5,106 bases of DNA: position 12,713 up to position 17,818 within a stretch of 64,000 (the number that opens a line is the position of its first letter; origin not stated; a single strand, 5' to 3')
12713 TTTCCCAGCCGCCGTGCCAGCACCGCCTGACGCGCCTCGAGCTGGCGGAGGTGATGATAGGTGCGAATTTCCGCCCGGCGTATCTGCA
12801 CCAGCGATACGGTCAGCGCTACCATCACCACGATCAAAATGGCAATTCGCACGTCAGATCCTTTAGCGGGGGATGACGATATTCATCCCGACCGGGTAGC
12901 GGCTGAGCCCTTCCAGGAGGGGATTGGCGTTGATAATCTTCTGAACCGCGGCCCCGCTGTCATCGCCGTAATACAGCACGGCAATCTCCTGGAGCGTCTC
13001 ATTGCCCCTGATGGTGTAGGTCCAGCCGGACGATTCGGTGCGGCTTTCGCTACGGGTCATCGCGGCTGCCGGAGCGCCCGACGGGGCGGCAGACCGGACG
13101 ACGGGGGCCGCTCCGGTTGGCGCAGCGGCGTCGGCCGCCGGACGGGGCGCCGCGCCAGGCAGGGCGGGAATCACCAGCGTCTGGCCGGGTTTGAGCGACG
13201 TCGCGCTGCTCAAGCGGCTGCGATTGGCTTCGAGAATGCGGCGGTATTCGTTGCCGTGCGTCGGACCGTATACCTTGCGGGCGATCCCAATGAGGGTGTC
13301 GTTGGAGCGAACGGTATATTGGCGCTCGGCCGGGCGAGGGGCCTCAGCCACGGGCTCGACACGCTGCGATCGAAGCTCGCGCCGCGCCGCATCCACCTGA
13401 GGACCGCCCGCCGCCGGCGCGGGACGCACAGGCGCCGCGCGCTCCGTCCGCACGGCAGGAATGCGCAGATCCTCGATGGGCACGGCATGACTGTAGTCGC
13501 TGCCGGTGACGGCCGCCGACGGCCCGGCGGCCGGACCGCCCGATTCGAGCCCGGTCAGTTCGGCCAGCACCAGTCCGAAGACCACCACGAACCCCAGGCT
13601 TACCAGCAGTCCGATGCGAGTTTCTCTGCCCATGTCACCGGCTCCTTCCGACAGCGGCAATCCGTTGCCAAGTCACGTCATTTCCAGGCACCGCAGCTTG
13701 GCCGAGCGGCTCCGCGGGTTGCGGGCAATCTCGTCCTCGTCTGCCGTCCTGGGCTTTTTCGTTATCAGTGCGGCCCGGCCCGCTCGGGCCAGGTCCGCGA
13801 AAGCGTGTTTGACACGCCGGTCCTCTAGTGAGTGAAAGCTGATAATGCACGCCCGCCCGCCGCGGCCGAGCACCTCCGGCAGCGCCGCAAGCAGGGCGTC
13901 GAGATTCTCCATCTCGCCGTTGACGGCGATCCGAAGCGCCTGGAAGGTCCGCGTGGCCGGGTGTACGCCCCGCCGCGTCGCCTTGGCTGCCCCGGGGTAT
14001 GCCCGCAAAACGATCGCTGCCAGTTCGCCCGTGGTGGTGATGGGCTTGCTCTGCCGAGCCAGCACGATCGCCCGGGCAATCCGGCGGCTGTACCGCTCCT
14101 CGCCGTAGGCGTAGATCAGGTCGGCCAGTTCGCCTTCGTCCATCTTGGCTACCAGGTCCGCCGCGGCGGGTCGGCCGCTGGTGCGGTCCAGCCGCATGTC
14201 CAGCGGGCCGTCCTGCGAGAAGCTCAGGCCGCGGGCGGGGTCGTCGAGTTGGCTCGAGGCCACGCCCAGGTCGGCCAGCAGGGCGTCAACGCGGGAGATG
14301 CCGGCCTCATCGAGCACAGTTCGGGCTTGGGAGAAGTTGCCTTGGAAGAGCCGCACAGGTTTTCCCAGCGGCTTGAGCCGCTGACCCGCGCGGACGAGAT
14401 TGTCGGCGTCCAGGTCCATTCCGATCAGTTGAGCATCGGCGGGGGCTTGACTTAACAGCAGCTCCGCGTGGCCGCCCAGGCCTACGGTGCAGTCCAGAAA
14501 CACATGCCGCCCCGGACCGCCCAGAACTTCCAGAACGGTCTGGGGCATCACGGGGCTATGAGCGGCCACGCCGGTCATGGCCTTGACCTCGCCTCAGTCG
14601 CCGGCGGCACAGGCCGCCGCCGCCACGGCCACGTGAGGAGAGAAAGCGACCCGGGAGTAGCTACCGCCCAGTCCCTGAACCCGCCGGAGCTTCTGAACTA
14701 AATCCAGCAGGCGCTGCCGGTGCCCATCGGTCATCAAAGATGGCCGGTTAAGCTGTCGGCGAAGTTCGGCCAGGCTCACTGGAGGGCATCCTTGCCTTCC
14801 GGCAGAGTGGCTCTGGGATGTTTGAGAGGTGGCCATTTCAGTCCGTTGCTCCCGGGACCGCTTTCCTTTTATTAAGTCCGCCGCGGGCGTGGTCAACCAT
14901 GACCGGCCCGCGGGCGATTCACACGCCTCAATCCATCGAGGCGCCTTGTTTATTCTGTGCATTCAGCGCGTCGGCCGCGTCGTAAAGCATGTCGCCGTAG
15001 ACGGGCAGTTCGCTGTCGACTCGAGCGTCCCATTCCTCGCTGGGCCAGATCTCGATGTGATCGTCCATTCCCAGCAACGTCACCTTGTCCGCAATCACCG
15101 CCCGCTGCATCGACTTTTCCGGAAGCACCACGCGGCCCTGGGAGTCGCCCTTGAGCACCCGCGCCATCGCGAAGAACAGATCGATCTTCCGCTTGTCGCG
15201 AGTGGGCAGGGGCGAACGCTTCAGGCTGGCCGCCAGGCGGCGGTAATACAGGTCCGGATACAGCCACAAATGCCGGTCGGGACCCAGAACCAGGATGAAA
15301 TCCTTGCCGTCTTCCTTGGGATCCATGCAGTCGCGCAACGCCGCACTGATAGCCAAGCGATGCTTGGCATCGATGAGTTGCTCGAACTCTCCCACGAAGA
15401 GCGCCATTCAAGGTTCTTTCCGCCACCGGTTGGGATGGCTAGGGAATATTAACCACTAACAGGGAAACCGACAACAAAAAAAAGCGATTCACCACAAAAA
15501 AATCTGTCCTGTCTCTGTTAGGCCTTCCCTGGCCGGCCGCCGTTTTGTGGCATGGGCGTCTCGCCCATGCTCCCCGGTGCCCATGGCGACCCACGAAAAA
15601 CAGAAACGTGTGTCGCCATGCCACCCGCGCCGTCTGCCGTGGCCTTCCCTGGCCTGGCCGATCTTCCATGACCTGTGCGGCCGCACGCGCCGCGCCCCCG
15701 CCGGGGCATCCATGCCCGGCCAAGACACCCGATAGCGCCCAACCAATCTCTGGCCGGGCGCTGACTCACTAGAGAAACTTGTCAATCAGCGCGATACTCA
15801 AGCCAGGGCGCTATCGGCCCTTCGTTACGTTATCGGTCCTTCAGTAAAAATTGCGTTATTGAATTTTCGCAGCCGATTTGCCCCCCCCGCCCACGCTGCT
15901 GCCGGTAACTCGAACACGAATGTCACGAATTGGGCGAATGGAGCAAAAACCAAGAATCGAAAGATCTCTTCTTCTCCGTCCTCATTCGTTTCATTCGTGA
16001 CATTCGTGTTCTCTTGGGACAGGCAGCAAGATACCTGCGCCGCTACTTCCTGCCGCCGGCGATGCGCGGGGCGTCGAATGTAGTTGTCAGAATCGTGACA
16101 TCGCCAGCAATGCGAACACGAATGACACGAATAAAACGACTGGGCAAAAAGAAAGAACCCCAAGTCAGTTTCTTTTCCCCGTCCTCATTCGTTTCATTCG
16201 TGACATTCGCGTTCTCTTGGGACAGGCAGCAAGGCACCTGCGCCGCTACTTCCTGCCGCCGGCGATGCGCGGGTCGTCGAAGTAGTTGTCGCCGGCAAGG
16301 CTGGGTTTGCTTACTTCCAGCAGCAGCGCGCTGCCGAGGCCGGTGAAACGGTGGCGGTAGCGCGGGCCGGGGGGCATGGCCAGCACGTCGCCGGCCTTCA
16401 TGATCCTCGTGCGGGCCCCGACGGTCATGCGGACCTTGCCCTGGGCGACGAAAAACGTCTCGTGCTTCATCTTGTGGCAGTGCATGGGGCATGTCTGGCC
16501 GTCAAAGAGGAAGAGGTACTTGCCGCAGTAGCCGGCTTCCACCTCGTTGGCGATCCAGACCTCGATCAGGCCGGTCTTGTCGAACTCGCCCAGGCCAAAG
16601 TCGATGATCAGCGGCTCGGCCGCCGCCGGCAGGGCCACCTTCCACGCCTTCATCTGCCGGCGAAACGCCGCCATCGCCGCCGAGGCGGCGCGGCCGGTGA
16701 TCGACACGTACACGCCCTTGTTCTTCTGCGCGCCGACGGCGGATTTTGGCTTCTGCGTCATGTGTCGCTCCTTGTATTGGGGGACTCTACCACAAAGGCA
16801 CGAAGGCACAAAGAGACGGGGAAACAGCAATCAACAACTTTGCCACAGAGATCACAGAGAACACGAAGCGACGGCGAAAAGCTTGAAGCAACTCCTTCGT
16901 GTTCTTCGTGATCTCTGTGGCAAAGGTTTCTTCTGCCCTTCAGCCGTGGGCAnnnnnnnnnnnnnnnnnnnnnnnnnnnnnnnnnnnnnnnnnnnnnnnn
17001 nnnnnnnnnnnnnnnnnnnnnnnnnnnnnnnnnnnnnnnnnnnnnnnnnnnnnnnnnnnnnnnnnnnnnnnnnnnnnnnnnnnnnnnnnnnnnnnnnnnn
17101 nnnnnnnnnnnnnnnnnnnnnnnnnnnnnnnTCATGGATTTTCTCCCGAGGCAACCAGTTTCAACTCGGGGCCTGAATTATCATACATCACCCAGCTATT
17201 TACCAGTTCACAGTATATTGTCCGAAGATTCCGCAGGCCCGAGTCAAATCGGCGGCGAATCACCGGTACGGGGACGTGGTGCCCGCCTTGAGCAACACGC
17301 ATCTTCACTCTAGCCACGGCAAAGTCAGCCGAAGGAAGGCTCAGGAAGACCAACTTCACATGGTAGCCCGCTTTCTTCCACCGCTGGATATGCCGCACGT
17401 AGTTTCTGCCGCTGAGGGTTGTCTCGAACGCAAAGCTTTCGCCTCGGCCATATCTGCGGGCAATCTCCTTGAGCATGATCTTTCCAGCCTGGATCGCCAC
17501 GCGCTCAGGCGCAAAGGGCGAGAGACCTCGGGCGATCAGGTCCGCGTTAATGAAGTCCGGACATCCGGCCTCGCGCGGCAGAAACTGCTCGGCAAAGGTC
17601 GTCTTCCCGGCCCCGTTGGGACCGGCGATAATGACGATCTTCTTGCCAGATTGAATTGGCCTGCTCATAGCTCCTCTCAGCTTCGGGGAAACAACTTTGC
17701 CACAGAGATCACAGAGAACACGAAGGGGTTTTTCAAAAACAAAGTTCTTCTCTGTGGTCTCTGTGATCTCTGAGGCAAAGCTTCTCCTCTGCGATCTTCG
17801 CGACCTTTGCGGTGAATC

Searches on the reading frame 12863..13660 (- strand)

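Call 74: search_protein_families(library=pfam, proteins=[window:12863-13660:-], max_evalue=0.001)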
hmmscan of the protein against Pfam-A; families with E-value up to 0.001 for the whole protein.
window:12863-13660:- (265 aa): 2 families
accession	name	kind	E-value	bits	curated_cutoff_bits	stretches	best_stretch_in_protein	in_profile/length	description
PF01476.26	LysM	-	5.2e-14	52.3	20.9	1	115-165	1-43/43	LysM domain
PF05489.18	Phage_tail_X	-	3.1e-06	27.2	22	0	220-264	8-52/60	Phage Tail Protein X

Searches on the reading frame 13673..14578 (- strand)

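Call 74: search_protein_families(library=pfam, proteins=[window:13673-14578:-], max_evalue=0.001)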
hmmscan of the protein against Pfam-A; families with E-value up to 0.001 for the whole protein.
window:13673-14578:- (301 aa): 2 families
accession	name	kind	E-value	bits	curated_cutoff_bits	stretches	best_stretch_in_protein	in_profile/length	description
PF01795.25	Methyltransf_5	-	9.5e-95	318.1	27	1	6-300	3-308/309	MraW methylase family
PF13649.12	Methyltransf_25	-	0.00074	20.6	27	0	28-85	2-58/97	Methyltransferase domain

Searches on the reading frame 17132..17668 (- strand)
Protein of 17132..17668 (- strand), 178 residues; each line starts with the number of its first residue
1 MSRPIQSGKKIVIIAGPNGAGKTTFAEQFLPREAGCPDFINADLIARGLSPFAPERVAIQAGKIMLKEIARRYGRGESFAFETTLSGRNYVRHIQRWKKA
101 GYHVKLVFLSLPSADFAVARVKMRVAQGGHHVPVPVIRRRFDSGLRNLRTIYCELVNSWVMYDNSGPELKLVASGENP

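Call 11: search_protein_families(library=pfam, proteins=[window:17132-17668:-], max_evalue=0.01)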
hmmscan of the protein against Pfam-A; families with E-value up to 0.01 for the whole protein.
window:17132-17668:- (178 aa): 9 families
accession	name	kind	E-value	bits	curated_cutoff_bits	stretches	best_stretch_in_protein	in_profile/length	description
PF06414.18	Zeta_toxin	-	2e-09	37.6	22.3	1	61-154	80-176/199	Zeta toxin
PF13671.12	AAA_33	-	8.2e-08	33.1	27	1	12-135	2-129/143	AAA domain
PF13476.12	AAA_23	-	0.00043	21.4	27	1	5-27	15-37/201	AAA domain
PF06745.19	ATPase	-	0.0019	18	26.6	1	9-33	19-43/231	KaiC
PF20720.3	nSTAND3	-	0.003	17.7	27.2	1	9-30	17-38/155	Novel STAND NTPase 3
PF13479.12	AAA_24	-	0.0034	17.7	27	1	10-32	3-24/195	AAA domain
PF13401.12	AAA_22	-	0.0049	17.6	27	1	7-33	3-29/130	AAA domain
PF13173.12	AAA_14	-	0.0087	16.5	27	0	9-33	2-26/129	AAA domain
PF00005.33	ABC_tran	-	0.0092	17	25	0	10-29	12-31/137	ABC transporter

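Call 101: search_protein_families(library=padloc, proteins=[L159:8526-9392:-, L159:7526-8452:-, L159:5489-7474:-], max_evalue=0.001)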
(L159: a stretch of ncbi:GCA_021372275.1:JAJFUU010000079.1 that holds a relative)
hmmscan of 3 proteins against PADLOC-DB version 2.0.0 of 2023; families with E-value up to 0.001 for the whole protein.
L159:8526-9392:- (288 aa): 4 families
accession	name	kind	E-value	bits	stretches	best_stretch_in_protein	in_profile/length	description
PDLC04919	PDC-S13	-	2.3e-110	366.2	1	1-276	1-276/281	-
PDLC03083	Specificity_I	-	9.1e-44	147.6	1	17-275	9-278/717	Type I specificity subunit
PDLC04871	PDC-S05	-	5.4e-29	99.4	1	3-130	4-130/468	-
PDLC04918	PDC-S13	-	6.5e-15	53.8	2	16-100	14-101/214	-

L159:7526-8452:- (308 aa): 2 families
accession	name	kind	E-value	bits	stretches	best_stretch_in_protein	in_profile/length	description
PDLC04132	HNH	-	3.1e-09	34.4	1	183-301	156-270/286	-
PDLC03546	HNH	-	0.00053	17.1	1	182-301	160-275/282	Type II restriction enzyme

L159:5489-7474:- (661 aa): 3 families
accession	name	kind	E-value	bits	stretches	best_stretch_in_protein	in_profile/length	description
PDLC05014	PDC-S41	-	2.2e-285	946.1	1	1-659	1-651/657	-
PDLC02350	AbiO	-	1e-07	29.1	1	227-270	190-225/468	AbiO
PDLC02372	Nhi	-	4.2e-07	27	1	228-269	195-230/470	-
